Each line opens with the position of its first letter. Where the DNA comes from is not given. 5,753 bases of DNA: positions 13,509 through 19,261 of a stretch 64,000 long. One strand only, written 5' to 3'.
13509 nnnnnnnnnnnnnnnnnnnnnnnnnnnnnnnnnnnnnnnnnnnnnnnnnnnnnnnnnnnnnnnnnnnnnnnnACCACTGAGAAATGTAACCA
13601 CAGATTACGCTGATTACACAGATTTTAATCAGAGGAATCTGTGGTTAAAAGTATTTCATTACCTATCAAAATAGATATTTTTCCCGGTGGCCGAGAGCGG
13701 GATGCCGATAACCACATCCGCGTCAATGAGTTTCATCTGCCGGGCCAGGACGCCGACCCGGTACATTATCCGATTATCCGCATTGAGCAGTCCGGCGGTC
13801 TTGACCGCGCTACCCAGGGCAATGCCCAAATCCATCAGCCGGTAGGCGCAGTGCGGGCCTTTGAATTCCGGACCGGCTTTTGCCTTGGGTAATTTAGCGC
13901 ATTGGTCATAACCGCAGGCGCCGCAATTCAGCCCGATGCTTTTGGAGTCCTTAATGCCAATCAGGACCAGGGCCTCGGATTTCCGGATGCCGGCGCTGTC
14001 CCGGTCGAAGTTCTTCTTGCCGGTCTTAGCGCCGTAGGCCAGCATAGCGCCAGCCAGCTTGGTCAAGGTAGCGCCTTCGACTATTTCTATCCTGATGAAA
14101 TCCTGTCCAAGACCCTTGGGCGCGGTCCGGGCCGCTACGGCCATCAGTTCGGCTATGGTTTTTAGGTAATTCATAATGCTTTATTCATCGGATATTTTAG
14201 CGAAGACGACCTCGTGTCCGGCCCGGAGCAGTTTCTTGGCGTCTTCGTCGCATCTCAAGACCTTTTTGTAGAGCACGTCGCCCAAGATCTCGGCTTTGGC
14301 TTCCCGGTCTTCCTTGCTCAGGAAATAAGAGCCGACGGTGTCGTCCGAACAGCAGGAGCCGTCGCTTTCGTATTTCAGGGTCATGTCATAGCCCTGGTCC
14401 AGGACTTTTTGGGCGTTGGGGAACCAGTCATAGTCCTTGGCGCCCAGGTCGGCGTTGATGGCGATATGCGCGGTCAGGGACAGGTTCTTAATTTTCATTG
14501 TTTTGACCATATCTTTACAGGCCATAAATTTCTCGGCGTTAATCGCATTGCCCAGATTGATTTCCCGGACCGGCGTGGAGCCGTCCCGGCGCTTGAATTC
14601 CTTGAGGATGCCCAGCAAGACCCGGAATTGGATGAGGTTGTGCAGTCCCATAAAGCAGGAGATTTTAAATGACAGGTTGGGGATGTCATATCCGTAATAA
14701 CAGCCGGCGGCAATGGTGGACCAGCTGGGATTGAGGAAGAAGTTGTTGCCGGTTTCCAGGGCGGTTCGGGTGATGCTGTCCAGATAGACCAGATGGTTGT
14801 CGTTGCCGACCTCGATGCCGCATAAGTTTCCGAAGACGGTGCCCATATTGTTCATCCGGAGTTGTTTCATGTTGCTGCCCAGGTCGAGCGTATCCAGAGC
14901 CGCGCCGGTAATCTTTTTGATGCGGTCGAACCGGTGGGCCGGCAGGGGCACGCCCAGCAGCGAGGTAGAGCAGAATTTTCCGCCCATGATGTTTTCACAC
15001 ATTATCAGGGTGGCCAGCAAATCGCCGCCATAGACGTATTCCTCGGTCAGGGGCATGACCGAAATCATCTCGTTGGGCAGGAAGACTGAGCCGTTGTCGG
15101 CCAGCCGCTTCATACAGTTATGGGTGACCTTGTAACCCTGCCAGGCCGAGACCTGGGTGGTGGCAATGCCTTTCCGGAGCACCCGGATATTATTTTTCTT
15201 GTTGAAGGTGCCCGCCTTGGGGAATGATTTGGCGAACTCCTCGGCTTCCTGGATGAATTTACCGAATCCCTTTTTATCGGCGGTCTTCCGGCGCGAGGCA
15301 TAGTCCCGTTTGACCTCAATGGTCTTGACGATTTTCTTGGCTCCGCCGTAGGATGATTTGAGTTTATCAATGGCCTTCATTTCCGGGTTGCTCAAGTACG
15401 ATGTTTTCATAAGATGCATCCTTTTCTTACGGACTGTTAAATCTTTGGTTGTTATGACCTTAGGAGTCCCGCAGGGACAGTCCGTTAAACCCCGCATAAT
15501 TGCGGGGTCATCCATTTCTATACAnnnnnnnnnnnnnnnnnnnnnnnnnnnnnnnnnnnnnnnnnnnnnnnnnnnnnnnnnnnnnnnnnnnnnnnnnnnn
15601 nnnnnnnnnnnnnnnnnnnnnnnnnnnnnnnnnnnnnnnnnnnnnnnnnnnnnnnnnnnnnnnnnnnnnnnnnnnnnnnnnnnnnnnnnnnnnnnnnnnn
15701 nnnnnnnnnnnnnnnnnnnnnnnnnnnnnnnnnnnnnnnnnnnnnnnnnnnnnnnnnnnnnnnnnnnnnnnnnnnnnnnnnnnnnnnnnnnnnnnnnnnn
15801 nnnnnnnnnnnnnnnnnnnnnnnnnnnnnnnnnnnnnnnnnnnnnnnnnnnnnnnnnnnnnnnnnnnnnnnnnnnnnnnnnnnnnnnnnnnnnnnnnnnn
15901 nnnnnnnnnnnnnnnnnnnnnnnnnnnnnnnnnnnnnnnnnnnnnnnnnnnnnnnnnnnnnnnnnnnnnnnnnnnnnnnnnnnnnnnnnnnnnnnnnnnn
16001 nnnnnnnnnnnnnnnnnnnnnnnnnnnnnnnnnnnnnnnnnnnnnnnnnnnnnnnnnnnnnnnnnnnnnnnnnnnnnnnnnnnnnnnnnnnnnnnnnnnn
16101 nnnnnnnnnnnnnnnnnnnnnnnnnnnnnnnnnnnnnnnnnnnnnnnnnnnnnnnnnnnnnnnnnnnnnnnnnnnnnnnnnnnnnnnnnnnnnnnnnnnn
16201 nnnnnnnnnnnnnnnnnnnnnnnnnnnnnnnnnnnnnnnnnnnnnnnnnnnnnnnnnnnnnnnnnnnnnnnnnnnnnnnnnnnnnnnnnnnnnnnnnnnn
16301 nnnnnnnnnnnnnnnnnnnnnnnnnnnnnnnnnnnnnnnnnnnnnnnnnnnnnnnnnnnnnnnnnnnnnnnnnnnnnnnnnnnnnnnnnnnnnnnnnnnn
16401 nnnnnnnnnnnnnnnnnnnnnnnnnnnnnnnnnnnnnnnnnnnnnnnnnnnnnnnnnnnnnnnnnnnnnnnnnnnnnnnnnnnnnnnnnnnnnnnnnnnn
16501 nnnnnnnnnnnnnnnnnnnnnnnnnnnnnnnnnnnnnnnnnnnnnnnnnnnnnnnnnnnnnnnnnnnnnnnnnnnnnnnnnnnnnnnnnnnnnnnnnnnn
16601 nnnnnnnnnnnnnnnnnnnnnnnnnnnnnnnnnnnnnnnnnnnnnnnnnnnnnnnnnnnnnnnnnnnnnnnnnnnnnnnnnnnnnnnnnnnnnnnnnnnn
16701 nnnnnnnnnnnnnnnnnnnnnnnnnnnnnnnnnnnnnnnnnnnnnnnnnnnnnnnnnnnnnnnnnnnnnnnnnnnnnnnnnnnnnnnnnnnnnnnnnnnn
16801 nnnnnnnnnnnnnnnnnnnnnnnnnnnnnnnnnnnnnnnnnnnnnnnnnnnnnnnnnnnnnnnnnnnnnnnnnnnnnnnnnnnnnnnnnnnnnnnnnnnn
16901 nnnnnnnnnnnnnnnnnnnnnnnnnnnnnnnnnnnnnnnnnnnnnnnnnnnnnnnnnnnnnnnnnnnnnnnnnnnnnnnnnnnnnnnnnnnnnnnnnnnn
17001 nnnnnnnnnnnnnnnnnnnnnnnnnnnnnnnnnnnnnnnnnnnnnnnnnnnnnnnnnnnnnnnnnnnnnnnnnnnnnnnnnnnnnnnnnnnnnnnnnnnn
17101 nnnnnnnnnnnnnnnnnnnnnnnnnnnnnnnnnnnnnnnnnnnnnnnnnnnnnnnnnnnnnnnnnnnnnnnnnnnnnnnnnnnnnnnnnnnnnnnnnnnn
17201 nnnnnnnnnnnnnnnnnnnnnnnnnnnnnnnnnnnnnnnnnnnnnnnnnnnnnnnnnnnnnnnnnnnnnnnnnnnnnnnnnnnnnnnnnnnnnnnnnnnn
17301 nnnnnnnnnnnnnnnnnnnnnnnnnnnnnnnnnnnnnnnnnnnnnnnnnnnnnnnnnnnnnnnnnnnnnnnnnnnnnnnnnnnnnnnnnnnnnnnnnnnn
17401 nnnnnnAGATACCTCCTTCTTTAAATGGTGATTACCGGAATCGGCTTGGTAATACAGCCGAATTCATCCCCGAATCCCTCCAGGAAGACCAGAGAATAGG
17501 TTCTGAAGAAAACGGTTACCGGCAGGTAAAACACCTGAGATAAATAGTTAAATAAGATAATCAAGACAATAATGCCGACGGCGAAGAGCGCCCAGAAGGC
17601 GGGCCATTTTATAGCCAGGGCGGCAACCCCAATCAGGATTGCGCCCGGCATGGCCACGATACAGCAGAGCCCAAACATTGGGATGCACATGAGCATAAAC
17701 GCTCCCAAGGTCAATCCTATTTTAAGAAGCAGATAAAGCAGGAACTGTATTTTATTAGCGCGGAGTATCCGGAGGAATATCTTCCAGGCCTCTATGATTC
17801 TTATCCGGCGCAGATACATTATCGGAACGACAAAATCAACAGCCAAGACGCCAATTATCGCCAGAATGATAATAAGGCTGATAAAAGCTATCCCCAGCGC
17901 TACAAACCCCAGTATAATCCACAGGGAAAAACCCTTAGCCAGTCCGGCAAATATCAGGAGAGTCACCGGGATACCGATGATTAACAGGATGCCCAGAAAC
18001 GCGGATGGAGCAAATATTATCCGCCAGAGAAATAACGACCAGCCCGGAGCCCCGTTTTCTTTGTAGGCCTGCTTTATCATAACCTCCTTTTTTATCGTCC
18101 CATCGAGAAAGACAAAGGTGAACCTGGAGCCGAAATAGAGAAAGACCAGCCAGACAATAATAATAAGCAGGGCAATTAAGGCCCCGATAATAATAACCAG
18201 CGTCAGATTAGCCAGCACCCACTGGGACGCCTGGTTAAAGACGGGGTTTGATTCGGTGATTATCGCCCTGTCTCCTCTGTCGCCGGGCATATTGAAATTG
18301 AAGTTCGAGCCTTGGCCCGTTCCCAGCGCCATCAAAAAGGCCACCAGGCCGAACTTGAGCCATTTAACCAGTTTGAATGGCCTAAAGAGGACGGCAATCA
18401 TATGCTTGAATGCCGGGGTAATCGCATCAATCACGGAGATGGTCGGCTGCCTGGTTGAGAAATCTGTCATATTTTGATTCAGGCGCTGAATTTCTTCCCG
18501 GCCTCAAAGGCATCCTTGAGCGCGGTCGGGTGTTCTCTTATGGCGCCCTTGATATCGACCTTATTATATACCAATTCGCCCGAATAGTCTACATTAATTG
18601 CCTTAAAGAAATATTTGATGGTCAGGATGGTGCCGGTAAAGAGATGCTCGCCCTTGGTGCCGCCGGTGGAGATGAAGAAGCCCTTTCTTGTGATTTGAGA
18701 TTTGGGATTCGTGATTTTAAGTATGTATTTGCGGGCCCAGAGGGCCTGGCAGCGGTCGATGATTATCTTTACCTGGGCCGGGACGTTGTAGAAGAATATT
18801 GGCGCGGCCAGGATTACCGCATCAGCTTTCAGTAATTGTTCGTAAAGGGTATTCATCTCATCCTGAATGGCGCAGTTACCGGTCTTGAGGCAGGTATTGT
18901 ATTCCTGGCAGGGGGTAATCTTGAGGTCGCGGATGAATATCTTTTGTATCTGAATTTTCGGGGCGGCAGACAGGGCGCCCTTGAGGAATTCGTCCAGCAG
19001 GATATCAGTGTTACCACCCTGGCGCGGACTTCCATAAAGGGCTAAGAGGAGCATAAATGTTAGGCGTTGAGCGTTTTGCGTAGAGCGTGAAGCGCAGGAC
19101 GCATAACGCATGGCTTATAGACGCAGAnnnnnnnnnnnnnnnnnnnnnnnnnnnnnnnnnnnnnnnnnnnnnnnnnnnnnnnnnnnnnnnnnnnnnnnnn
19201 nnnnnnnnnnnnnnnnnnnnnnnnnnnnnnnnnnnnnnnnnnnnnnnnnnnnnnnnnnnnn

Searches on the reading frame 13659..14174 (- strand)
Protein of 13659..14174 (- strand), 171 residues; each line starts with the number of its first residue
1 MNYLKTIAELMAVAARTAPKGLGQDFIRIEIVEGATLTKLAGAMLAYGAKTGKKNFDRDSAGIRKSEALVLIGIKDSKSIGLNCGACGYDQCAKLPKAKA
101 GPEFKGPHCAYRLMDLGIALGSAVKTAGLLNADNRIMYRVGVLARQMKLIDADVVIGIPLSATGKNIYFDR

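Call 30: search_protein_families(library=pfam, proteins=[window:13659-14174:-], max_evalue=0.00001)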
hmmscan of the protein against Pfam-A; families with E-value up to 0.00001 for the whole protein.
window:13659-14174:- (171 aa): 1 family
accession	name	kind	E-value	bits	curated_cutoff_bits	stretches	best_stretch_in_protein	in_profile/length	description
PF09918.14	DUF2148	-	1.4e-31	108.7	25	1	105-171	1-68/68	Uncharacterized protein containing a ferredoxin domain (DUF2148)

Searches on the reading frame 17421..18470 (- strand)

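Call 30: search_protein_families(library=pfam, proteins=[window:17421-18470:-], max_evalue=0.00001)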
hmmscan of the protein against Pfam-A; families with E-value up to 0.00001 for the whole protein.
window:17421-18470:- (349 aa): 1 family
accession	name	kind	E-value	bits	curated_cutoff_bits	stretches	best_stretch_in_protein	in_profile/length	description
PF24400.1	DUF7544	-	1.4e-48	166.2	27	1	13-339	3-301/302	Family of unknown function (DUF7544)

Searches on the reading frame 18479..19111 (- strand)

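Call 90: search_protein_families(library=pfam, proteins=[window:18479-19111:-], max_evalue=0.00001)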
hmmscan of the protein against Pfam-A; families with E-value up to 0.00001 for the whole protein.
window:18479-19111:- (210 aa): 2 families
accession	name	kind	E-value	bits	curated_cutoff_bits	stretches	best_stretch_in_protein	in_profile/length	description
PF03358.20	FMN_red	-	5.1e-20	72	24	1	20-132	1-111/152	NADPH-dependent FMN reductase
PF02525.22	Flavodoxin_2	-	2e-11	44.4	27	1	22-153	3-137/198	Flavodoxin-like fold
